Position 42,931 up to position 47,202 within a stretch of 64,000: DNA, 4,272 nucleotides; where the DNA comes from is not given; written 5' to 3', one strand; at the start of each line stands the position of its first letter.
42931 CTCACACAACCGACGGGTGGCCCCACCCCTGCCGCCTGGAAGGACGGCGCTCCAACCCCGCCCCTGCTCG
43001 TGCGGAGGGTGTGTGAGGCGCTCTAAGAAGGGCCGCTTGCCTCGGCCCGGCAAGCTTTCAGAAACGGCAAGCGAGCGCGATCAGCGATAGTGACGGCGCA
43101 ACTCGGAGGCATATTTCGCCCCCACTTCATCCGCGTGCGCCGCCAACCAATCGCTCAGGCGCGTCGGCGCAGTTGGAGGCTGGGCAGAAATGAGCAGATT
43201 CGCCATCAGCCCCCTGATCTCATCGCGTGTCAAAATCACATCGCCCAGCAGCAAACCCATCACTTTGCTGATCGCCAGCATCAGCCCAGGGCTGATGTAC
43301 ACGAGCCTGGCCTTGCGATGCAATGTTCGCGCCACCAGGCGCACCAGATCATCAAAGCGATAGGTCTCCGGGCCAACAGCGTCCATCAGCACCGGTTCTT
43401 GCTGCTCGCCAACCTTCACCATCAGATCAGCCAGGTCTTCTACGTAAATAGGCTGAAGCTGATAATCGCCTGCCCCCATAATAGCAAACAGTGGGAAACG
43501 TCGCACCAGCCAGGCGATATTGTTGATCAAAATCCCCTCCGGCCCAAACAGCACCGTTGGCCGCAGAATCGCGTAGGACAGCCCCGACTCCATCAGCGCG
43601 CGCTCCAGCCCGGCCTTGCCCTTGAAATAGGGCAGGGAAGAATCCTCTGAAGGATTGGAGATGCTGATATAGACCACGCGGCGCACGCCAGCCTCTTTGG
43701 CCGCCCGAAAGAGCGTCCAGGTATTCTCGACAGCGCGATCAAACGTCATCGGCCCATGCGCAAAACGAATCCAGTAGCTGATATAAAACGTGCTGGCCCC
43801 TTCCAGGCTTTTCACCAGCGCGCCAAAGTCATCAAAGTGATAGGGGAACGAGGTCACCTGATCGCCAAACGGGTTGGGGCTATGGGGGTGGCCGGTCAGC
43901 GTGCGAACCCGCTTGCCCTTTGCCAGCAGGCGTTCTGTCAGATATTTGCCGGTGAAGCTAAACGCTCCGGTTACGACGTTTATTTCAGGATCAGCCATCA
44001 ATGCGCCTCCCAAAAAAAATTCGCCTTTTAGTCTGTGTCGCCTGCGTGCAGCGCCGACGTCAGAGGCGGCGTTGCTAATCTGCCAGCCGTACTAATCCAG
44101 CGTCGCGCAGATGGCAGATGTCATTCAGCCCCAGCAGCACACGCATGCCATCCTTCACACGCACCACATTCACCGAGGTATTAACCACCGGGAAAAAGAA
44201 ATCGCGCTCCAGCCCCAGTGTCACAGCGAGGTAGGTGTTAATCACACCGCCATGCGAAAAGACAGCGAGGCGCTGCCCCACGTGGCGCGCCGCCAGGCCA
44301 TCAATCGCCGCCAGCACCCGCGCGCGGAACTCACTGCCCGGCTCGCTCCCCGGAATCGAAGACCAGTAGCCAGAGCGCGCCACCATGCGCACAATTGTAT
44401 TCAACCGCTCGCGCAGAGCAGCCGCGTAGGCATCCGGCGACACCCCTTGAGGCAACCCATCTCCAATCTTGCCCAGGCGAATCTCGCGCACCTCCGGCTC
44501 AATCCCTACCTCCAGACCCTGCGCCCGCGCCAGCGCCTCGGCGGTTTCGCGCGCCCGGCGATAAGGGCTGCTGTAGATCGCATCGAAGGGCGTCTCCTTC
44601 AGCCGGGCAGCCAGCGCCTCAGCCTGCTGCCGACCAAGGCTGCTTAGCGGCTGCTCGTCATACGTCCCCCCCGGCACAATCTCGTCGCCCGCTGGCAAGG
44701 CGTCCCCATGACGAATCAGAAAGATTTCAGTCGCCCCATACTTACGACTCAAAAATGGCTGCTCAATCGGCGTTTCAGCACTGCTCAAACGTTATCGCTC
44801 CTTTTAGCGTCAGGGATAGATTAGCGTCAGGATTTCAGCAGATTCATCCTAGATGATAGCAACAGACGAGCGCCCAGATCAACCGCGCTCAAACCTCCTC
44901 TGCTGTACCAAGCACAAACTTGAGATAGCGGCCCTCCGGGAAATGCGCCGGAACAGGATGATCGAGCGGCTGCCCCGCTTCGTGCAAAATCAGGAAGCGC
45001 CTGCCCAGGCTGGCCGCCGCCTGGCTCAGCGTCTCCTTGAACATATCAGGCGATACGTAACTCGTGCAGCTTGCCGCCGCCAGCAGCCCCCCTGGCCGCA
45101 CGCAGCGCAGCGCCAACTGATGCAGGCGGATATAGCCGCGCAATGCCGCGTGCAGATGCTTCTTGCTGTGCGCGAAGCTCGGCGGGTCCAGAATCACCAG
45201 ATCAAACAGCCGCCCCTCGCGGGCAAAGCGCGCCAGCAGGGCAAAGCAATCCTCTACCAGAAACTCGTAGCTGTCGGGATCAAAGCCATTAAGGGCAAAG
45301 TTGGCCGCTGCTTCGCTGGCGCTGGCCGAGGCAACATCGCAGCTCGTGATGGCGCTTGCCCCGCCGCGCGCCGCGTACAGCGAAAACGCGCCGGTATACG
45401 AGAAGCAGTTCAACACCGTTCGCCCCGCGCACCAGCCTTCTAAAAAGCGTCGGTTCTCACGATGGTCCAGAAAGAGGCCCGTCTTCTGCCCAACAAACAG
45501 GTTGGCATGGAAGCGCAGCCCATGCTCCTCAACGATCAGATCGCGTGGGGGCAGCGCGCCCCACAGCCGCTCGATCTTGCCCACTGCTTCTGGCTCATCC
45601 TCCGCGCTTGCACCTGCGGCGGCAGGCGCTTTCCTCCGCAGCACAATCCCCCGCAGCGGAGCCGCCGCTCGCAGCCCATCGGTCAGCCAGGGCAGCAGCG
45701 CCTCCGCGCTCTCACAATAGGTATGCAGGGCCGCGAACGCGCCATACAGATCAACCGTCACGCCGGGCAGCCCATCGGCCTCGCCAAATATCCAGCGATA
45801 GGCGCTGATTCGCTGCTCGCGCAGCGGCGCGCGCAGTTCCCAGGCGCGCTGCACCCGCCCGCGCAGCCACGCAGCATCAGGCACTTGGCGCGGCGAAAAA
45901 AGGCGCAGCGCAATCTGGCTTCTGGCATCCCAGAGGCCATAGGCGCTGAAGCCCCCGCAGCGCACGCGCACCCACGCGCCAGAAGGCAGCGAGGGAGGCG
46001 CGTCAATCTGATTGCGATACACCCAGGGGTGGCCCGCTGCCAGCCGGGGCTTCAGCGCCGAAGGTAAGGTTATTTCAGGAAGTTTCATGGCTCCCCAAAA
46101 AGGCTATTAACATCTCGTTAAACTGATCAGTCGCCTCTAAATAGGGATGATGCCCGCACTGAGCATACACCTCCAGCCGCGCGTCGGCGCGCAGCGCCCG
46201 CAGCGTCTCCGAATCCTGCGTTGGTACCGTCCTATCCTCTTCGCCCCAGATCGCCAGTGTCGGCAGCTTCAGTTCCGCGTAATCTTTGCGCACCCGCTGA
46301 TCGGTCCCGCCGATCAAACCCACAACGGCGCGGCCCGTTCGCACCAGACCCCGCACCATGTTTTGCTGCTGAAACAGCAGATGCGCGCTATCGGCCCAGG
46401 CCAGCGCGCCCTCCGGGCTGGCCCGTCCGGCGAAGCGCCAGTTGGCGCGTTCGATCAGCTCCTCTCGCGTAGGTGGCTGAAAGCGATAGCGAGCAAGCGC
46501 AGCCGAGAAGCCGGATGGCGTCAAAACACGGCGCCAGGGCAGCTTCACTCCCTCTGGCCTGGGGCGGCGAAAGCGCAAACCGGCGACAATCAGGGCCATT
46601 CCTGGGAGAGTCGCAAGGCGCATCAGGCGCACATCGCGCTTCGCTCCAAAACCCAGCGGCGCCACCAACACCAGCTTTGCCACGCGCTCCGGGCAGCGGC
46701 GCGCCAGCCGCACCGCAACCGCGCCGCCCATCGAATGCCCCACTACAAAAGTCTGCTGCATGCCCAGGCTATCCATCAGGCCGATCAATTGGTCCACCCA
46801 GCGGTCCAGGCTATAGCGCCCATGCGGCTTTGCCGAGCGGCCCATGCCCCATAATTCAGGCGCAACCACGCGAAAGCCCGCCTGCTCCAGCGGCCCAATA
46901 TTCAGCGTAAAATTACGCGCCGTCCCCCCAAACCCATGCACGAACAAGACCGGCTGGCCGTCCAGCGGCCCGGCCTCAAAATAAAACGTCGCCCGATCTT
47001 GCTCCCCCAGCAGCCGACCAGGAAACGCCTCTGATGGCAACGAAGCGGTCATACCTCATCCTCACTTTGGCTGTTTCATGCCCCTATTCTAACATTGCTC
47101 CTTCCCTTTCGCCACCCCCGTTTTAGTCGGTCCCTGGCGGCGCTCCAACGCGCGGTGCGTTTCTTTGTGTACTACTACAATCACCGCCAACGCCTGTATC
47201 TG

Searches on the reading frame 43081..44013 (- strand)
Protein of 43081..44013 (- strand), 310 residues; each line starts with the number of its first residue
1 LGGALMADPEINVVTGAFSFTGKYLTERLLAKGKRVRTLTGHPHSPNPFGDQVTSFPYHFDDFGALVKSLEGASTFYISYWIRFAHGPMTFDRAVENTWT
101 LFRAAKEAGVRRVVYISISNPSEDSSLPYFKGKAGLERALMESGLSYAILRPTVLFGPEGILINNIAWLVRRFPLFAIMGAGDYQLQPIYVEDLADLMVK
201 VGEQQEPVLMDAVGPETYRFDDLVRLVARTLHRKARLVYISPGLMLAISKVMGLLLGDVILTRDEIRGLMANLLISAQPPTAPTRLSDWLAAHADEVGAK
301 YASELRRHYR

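Call 41: search_protein_families(library=pfam, proteins=[window:43081-44013:-], max_evalue=0.001)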
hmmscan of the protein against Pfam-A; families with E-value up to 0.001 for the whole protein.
window:43081-44013:- (310 aa): 4 families
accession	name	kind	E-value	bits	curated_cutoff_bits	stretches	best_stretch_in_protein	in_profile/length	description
PF01370.27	Epimerase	-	2.8e-12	47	20.9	1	13-204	2-227/240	NAD dependent epimerase/dehydratase family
PF13460.12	NAD_binding_10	-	2.8e-10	40.8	27.2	1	16-155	1-146/184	NAD(P)H-binding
PF05368.20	NmrA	-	8.1e-08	32.6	27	1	14-150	7-144/298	NmrA-like family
PF01073.25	3Beta_HSD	-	0.00047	19.7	22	0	13-118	1-116/280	3-beta hydroxysteroid dehydrogenase/isomerase family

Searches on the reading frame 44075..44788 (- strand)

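Call 41: search_protein_families(library=pfam, proteins=[window:44075-44788:-], max_evalue=0.001)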
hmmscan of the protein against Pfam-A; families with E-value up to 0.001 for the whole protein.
window:44075-44788:- (237 aa): 1 family
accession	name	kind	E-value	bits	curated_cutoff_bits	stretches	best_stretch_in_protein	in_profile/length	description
PF00300.27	His_Phos_1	-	1.3e-39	136.3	21.7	1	22-223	1-193/194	Histidine phosphatase superfamily (branch 1)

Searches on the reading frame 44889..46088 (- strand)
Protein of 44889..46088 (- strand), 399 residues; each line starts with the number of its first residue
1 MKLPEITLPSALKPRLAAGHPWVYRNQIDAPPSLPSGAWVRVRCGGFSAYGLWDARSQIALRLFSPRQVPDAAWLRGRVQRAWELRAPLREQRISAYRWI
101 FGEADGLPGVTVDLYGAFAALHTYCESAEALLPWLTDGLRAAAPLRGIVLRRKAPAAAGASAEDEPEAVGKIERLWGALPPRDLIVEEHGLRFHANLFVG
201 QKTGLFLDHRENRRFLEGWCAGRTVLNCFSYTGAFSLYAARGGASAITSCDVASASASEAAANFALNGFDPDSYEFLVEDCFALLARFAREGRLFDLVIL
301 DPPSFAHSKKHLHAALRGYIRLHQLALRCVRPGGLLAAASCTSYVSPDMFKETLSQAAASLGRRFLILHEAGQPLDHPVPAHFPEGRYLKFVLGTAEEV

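Call 41: search_protein_families(library=pfam, proteins=[window:44889-46088:-], max_evalue=0.001)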
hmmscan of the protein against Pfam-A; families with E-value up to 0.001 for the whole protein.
window:44889-46088:- (399 aa): 3 families
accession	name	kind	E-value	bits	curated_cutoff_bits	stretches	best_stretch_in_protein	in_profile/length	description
PF10672.15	Methyltrans_SAM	-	3.3e-27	95.9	27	1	183-361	85-259/286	S-adenosylmethionine-dependent methyltransferase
PF17785.7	PUA_3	-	2.8e-12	46.7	22.6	1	10-65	5-63/64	PUA-like domain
PF03602.21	Cons_hypoth95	-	0.00017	21.8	24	1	221-308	41-126/182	Conserved hypothetical protein 95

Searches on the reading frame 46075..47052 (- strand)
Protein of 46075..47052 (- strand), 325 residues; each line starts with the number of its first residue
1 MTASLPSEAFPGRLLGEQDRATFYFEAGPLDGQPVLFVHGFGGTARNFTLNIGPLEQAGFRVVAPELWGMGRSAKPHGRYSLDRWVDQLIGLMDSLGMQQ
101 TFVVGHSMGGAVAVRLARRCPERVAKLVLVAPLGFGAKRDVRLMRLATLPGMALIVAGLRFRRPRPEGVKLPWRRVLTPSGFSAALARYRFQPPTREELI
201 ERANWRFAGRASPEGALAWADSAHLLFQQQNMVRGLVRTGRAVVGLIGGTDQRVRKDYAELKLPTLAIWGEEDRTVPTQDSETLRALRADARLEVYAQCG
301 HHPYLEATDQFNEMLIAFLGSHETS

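Call 41: search_protein_families(library=pfam, proteins=[window:46075-47052:-], max_evalue=0.001)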
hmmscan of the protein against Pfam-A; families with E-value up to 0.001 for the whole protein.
window:46075-47052:- (325 aa): 11 families
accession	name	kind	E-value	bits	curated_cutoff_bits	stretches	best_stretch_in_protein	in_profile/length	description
PF00561.26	Abhydrolase_1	-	5.7e-33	115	25.8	1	34-307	2-244/245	alpha/beta hydrolase fold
PF12146.15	Hydrolase_4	-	4.7e-25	88.7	27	1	35-306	7-237/239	Serine aminopeptidase, S33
PF12697.13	Abhydrolase_6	-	1e-24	88.8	26.3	1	35-313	1-216/217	Alpha/beta hydrolase family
PF06821.19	Ser_hydrolase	-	2.6e-07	31.2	22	1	81-150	38-110/172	Serine hydrolase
PF07819.20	PGAP1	-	3.2e-06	27.5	24.3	0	97-129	89-124/233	PGAP1-like alpha/beta domain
PF01738.24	DLH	-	5.4e-06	26.6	21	0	242-301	123-186/217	Dienelactone hydrolase family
PF03959.19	FSH1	-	0.00023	21.4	21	0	77-297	80-194/211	Serine hydrolase (FSH1)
PF12695.13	Abhydrolase_5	-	0.00024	21.3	27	0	97-131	55-88/164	Alpha/beta hydrolase family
PF20408.4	Abhydrolase_11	-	0.00049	20.3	27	0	36-160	6-137/193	Alpha/beta hydrolase domain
PF00756.26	Esterase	-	0.00065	20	22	0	101-133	117-149/251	Putative esterase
PF06028.17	DUF915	-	0.00066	19.5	22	0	33-53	12-32/255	Alpha/beta hydrolase of unknown function (DUF915)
